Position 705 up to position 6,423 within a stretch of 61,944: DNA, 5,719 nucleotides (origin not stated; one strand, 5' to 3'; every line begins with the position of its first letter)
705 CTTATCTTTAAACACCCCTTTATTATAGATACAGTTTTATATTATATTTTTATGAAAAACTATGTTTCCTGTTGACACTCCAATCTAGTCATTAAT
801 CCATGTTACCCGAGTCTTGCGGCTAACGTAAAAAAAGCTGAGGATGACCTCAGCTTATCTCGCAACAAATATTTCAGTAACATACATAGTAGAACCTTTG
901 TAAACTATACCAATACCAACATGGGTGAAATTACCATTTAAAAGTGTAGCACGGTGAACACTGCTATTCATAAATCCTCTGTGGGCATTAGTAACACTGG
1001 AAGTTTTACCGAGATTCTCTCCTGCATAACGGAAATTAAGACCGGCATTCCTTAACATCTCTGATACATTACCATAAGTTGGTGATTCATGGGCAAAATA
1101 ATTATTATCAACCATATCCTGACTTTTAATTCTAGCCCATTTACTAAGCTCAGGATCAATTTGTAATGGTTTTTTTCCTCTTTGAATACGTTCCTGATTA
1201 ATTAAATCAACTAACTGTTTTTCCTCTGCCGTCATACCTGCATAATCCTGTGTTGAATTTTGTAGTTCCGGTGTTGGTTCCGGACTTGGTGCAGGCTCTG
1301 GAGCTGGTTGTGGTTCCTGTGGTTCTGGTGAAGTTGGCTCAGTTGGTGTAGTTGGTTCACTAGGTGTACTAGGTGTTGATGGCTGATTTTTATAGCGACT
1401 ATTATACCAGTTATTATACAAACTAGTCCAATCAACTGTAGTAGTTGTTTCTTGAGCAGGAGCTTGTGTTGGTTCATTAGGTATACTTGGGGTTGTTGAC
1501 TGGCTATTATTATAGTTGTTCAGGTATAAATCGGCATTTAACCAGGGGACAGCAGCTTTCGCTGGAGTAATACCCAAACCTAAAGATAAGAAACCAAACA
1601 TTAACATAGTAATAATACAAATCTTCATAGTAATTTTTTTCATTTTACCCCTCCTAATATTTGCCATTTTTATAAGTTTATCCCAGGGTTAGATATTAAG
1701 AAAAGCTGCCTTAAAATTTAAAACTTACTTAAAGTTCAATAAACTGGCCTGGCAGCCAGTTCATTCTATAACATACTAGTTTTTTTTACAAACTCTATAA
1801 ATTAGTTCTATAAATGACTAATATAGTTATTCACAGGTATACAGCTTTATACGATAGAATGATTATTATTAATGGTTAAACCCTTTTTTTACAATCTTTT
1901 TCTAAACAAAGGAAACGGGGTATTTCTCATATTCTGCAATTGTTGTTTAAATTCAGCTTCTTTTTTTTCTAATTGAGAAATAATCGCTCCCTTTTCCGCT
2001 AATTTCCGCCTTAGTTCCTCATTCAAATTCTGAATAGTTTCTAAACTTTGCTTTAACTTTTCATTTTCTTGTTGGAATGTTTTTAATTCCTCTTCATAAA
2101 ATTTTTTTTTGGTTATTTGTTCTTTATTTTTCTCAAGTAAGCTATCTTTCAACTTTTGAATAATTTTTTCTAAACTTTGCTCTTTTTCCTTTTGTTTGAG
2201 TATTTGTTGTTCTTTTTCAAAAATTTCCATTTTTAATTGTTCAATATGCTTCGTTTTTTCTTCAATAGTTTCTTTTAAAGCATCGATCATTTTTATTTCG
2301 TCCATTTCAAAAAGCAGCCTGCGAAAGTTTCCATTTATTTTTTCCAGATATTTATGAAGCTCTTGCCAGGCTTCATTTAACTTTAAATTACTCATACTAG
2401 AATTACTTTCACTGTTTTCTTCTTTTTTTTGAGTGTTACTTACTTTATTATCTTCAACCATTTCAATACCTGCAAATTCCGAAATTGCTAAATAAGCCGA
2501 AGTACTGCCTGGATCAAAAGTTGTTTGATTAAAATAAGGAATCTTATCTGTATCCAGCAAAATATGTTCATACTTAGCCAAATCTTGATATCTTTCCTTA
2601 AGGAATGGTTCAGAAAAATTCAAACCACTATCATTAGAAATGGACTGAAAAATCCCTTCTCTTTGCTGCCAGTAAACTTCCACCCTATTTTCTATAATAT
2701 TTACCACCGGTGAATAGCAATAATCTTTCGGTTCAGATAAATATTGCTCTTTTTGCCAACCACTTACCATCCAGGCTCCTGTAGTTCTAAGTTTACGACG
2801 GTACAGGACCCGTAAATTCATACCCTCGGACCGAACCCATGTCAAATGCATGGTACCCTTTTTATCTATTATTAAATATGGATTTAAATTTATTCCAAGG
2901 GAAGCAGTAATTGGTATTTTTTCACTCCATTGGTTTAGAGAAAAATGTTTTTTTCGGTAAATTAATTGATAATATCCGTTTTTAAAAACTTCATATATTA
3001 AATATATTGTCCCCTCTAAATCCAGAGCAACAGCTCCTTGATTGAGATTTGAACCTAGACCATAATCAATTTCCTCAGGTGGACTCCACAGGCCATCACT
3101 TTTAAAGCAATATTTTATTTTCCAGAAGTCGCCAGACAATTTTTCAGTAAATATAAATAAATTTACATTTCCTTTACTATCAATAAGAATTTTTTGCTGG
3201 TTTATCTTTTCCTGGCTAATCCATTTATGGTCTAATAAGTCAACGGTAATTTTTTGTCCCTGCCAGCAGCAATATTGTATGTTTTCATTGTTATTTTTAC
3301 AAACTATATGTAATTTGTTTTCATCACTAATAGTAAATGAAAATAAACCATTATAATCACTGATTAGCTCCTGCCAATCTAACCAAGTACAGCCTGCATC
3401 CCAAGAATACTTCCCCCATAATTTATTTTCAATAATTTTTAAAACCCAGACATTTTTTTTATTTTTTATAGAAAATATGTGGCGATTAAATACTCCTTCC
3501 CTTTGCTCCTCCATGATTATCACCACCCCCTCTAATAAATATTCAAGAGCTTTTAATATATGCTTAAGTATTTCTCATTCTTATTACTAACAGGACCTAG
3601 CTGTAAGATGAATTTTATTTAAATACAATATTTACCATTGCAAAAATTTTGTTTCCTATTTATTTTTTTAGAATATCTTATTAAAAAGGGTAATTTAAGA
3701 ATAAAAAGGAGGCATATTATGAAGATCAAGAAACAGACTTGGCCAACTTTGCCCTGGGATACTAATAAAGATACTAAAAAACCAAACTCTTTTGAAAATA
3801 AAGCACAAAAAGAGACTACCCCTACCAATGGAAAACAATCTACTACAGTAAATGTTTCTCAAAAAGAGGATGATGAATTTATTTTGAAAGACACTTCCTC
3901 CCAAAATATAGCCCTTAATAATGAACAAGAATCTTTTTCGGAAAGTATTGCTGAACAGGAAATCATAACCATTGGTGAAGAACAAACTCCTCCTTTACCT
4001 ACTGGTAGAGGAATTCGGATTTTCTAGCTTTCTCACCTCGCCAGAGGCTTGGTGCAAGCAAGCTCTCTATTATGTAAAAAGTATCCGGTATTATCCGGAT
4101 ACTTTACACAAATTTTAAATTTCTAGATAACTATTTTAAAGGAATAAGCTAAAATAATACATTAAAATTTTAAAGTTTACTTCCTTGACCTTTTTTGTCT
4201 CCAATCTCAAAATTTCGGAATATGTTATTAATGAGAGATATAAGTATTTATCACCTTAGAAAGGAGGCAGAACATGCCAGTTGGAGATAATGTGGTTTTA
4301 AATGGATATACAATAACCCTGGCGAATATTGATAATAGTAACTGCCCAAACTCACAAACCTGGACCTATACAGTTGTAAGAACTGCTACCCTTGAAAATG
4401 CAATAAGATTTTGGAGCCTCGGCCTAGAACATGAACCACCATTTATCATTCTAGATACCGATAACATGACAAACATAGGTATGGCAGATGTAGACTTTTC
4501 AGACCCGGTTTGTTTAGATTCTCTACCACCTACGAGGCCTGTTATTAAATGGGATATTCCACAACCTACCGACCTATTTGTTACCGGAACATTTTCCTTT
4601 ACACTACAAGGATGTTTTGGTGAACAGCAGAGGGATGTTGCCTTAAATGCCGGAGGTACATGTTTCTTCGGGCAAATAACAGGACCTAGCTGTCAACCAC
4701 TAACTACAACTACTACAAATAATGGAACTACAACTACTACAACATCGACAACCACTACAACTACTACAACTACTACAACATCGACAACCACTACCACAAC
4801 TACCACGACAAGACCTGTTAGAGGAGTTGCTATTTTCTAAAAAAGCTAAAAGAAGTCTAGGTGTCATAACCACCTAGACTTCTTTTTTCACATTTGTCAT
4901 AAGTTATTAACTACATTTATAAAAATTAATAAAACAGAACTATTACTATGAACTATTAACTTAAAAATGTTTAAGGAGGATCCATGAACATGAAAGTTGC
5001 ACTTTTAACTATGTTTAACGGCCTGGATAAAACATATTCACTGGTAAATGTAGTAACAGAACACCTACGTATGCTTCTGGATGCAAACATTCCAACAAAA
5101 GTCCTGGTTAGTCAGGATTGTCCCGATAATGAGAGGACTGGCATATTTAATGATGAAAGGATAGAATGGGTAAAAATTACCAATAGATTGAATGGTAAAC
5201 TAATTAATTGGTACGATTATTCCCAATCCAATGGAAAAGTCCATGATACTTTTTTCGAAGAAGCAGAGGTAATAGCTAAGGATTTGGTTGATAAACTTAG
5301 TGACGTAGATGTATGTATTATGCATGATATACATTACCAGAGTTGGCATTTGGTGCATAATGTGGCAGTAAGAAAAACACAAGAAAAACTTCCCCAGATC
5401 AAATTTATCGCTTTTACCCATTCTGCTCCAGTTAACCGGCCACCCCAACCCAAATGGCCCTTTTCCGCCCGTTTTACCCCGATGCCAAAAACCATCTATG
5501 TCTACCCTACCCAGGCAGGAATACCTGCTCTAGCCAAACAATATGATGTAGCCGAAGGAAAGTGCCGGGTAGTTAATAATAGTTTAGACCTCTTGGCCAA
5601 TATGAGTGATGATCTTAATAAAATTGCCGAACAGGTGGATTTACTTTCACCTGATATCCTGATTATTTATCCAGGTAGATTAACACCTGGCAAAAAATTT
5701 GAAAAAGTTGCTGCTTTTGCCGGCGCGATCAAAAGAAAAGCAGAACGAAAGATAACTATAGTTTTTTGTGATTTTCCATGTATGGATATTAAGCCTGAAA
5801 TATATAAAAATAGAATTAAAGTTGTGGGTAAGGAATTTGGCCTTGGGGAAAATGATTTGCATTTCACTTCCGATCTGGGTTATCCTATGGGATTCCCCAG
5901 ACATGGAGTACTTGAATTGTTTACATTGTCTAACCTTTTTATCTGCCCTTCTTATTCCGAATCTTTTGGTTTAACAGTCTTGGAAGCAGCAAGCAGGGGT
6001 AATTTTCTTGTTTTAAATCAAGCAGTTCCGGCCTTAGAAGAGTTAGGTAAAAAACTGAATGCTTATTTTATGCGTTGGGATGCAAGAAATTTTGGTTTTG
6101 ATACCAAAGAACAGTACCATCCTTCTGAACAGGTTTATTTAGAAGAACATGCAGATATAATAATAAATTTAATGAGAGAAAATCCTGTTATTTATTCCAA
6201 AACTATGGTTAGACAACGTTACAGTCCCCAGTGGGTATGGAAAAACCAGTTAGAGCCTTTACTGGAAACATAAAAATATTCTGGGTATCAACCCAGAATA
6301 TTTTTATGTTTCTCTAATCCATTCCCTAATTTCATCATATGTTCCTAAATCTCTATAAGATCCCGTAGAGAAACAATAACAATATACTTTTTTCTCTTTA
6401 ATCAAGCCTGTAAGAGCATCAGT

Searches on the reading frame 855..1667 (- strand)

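Call 9: search_protein_families(library=pfam, max_evalue=0.001, proteins=[window:855-1667:-])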
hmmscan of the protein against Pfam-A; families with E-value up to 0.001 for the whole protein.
window:855-1667:- (270 aa): 1 family
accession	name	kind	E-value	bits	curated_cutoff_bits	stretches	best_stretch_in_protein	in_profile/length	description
PF00188.32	CAP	-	2.5e-17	64.2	21.1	1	153-265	1-111/117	Cysteine-rich secretory protein family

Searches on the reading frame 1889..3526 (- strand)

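Call 9: search_protein_families(library=pfam, max_evalue=0.001, proteins=[window:1889-3526:-])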
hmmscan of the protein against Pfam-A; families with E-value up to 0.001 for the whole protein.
window:1889-3526:- (545 aa): 1 family
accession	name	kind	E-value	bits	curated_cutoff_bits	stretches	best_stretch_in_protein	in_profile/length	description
PF15892.11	BNR_4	-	4.5e-05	23.4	27.3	0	104-147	221-264/272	BNR repeat-containing family member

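Call 52: search_protein_families(library=ncbifam, max_evalue=0.1, proteins=[window:1889-3526:-])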
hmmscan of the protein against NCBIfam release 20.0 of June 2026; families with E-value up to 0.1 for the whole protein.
window:1889-3526:- (545 aa): 5 families
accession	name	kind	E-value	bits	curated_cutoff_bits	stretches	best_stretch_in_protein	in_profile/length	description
NF053835.1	PDIAV_lipo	equivalog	2.1e-05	24.1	90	1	147-240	26-116/458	PDIAV motif-containing lipoprotein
TIGR02168.1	SMC_prok_B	equivalog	5.9e-05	21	567.35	1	359-535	311-491/1181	chromosome segregation protein SMC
NF041751.2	sbcc_Staph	equivalog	0.0033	15.4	920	1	359-533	260-430/1007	exonuclease subunit SbcC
NF043079.1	MMSYN1_0167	equivalog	0.015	14.1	740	1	366-532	76-238/561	oligopeptide ABC transporter ATP-binding protein OppD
NF033885.1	conj_TraP_IncI1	equivalog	0.016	15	135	0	363-460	46-141/217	conjugal transfer protein TraP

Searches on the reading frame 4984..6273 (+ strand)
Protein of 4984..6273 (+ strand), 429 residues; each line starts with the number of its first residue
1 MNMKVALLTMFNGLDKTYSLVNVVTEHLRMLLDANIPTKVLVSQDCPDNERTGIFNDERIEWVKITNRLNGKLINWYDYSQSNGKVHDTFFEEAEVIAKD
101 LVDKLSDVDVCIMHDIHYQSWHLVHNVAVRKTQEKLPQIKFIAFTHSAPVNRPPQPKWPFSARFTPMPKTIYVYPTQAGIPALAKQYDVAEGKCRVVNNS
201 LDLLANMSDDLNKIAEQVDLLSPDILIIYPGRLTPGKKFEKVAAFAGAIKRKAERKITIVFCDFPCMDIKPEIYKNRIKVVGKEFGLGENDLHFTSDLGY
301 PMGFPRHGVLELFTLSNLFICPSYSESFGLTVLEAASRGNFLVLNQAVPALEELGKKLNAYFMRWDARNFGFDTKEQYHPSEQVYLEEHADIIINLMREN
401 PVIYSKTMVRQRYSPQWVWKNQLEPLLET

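Call 8: search_protein_families(library=pfam, max_evalue=0.001, proteins=[window:4984-6273:+])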
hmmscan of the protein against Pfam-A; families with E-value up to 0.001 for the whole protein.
window:4984-6273:+ (429 aa): 2 families
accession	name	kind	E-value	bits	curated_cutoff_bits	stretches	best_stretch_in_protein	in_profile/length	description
PF00534.26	Glycos_transf_1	-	1.5e-08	34.8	26.4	1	220-352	11-128/172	Glycosyl transferases group 1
PF13692.12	Glyco_trans_1_4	-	0.00026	21.7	27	1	302-347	64-108/142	Glycosyl transferases group 1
